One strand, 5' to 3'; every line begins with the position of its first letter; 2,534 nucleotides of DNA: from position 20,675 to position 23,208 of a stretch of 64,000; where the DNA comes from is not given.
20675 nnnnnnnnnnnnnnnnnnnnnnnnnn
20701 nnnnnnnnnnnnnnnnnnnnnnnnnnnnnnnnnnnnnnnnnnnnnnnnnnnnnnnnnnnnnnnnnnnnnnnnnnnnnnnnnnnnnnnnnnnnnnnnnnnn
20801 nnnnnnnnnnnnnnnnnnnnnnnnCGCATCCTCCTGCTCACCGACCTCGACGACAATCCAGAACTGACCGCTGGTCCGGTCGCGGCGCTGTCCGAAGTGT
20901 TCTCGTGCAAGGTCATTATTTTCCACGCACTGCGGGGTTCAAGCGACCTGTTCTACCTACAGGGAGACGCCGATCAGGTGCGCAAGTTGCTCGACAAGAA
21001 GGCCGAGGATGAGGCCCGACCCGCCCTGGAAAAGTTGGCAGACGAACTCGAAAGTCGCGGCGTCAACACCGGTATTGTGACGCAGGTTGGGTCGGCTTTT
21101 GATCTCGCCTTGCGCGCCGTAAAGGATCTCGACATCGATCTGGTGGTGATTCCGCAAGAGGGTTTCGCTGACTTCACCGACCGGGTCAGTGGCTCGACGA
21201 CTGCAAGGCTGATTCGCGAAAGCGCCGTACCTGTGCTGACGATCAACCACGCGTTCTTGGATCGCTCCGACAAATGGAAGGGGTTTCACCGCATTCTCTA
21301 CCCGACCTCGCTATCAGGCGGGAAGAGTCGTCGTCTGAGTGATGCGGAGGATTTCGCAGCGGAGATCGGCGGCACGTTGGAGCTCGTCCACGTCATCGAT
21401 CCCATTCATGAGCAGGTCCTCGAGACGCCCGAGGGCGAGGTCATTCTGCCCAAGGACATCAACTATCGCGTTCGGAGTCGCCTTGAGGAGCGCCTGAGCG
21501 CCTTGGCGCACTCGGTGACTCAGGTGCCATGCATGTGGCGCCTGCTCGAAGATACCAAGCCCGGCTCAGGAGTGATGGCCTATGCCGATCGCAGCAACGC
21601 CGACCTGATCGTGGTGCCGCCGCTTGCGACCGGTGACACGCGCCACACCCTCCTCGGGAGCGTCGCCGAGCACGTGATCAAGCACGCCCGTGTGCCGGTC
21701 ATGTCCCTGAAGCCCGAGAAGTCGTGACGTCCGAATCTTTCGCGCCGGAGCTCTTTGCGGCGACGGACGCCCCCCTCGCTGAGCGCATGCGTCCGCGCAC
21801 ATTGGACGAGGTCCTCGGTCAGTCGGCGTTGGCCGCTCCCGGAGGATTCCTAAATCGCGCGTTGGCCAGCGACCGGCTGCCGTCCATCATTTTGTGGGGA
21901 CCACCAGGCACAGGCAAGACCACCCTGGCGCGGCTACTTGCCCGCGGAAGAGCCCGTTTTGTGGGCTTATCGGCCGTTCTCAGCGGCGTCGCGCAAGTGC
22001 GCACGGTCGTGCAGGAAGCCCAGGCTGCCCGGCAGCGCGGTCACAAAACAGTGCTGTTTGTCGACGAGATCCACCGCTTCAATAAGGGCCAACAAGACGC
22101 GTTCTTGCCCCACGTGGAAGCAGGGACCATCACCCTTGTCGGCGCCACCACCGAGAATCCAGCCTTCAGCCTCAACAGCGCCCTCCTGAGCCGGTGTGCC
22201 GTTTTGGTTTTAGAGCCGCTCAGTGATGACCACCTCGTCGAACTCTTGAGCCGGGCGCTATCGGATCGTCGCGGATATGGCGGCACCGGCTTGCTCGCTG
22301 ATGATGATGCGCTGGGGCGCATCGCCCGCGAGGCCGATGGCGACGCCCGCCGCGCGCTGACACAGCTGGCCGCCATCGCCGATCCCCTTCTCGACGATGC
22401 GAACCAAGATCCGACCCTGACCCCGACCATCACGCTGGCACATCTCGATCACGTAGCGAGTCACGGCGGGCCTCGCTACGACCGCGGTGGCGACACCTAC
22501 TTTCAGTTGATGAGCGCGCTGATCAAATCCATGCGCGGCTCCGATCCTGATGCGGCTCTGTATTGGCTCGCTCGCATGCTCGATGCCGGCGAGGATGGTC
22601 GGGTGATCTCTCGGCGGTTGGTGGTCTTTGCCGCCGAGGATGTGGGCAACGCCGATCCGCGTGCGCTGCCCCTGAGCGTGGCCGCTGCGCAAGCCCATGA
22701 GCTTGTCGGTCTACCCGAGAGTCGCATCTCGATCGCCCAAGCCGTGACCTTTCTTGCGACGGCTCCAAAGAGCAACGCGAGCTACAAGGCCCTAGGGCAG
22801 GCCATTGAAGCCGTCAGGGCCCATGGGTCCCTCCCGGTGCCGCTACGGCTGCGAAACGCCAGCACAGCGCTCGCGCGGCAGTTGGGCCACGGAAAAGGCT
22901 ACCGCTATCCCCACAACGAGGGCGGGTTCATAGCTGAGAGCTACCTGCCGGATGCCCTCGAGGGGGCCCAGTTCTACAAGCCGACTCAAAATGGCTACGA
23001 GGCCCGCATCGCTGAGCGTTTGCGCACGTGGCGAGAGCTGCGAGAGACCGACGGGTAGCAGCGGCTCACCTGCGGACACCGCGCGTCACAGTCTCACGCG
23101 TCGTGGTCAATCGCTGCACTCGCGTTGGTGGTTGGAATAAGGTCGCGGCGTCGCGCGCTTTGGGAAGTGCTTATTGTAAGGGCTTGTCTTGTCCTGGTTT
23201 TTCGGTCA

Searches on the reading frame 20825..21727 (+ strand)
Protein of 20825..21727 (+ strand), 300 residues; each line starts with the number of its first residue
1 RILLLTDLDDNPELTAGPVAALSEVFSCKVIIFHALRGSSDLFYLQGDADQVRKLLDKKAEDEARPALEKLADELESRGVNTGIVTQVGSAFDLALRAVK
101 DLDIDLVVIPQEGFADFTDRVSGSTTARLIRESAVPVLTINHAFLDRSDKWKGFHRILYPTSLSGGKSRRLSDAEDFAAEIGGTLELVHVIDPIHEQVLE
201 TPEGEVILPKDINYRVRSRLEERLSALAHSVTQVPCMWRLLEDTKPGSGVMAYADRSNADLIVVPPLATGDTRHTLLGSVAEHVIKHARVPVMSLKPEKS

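Call 3: search_protein_families(library=pfam, proteins=[window:20825-21727:+], max_evalue=0.01)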
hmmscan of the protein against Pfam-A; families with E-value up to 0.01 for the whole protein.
window:20825-21727:+ (300 aa): 1 family
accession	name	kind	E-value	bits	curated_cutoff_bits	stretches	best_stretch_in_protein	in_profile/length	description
PF00582.32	Usp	-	2.7e-29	103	24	2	154-293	2-138/141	Universal stress protein family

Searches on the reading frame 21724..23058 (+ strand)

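Call 3: search_protein_families(library=pfam, proteins=[window:21724-23058:+], max_evalue=0.01)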
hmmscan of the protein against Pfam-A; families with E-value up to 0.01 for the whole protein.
window:21724-23058:+ (444 aa): 20 families
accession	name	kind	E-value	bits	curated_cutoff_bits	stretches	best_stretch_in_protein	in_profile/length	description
PF12002.13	MgsA_C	-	3.5e-66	222.7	27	1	272-436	1-166/167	MgsA AAA+ ATPase C terminal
PF00004.35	AAA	-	2.7e-15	57.4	21.2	1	55-162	1-127/131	ATPase family associated with various cellular activities (AAA)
PF16193.11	AAA_assoc_2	-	4.1e-15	56.2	34.3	1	191-271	6-81/81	AAA C-terminal domain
PF05496.18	RuvB_N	-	1.2e-10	41.8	27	1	22-139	1-116/159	Holliday junction DNA helicase RuvB P-loop domain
PF13191.12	AAA_16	-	1.4e-06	29.3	32.6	1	46-74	18-46/167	AAA ATPase domain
PF07728.20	AAA_5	-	1.7e-06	28.5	22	1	55-181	2-137/139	AAA domain (dynein-related subfamily)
PF13401.12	AAA_22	-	3e-06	28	27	1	54-75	7-28/130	AAA domain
PF01078.27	Mg_chelatase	-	2e-05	24.6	20.3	0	54-72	24-42/207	Magnesium chelatase, subunit ChlI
PF13238.12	AAA_18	-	3.9e-05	24.6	29.4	1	55-124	1-56/128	AAA domain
PF20720.3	nSTAND3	-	0.00012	22.3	27.2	1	55-116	20-74/155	Novel STAND NTPase 3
PF00158.32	Sigma54_activat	-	0.00015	21.9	20.2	0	104-145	90-131/168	Sigma-54 interaction domain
PF13521.12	AAA_28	-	0.00047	20.8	27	1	55-83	2-26/164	AAA domain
PF07724.20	AAA_2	-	0.00063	20.3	27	0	54-137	5-105/166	AAA domain (Cdc48 subfamily)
PF13604.12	AAA_30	-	0.00075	19.7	27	0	47-124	13-81/191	AAA domain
PF14532.12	Sigma54_activ_2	-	0.0026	18.4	25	1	55-129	24-91/138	Sigma-54 interaction domain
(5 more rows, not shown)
